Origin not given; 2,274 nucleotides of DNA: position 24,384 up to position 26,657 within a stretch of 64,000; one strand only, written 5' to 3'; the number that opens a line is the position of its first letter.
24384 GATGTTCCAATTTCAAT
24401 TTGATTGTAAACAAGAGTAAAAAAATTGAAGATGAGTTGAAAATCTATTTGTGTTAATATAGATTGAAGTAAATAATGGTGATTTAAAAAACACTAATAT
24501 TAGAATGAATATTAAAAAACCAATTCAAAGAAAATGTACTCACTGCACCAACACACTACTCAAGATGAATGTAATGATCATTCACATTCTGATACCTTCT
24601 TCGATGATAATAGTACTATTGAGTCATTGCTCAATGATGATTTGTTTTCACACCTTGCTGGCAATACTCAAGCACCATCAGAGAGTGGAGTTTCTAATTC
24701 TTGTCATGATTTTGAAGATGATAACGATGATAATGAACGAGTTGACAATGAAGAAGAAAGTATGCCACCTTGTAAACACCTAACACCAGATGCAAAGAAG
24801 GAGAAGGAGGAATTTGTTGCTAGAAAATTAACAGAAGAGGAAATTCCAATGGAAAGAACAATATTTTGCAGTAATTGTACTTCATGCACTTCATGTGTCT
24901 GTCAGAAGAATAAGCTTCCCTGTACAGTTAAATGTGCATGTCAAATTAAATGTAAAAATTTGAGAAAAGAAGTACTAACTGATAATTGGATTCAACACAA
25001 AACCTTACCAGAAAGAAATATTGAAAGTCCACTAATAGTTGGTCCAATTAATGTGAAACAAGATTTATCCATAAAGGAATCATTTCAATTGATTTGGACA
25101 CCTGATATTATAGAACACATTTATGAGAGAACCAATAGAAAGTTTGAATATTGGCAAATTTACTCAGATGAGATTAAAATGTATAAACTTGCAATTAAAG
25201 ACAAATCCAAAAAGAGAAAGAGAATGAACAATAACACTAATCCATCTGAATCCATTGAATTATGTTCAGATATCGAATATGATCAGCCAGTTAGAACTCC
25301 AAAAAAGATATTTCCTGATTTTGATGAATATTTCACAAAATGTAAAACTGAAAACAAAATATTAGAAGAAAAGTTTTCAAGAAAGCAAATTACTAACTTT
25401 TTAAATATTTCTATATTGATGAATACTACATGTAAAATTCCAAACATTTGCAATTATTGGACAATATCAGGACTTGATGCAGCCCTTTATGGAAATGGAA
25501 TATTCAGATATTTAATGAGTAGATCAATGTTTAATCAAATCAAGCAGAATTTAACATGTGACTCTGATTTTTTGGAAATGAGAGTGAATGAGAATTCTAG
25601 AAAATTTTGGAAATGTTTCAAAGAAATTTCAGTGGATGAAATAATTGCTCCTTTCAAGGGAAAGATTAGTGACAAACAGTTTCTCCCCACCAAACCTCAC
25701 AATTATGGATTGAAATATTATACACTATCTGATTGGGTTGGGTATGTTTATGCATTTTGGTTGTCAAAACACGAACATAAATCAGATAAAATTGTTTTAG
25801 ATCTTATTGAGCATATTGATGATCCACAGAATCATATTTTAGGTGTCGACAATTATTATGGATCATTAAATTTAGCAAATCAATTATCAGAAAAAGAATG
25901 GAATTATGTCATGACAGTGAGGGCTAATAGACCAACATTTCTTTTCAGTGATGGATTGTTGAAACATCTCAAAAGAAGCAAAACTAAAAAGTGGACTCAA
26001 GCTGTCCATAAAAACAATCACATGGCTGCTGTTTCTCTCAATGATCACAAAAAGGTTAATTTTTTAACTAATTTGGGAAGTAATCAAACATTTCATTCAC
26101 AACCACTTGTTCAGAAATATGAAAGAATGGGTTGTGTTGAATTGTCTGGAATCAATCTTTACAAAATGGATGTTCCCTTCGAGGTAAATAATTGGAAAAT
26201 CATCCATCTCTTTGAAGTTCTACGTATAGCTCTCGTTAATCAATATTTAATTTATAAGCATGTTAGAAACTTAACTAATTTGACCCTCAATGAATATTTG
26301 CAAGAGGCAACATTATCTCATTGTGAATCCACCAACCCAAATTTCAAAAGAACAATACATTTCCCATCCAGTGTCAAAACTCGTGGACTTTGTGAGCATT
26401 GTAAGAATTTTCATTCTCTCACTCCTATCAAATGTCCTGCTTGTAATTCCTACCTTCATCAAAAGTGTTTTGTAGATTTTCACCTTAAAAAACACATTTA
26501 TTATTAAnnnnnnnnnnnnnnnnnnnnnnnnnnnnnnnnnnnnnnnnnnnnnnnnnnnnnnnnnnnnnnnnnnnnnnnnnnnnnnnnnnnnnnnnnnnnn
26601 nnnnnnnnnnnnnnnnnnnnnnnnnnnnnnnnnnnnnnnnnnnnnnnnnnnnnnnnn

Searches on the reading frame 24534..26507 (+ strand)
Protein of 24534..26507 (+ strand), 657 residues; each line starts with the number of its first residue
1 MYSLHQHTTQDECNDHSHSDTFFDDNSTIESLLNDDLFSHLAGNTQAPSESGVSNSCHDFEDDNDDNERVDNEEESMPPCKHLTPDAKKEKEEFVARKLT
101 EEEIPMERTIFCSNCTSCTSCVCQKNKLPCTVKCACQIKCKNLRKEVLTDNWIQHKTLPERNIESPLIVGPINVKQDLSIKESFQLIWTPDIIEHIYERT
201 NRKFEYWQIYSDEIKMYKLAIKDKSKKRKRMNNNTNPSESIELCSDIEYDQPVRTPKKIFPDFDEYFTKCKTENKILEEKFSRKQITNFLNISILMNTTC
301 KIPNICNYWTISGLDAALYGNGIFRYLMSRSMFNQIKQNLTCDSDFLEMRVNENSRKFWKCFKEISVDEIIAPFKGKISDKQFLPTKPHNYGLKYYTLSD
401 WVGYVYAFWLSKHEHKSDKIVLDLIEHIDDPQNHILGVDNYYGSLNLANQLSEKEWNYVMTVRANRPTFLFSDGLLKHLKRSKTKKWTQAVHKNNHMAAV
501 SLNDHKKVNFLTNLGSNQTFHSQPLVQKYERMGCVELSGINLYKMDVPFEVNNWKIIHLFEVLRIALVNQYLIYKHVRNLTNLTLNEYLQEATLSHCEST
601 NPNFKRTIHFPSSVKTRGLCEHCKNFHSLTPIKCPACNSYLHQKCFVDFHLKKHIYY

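Call 17: search_protein_families(library=pfam, proteins=[window:24534-26507:+], max_evalue=0.001)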
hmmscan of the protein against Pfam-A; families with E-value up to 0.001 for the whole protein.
window:24534-26507:+ (657 aa): 1 family
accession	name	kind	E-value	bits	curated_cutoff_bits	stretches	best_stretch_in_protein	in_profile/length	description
PF13843.12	DDE_Tnp_1_7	-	1.6e-33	116.9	22.4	1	279-569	33-347/349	Transposase IS4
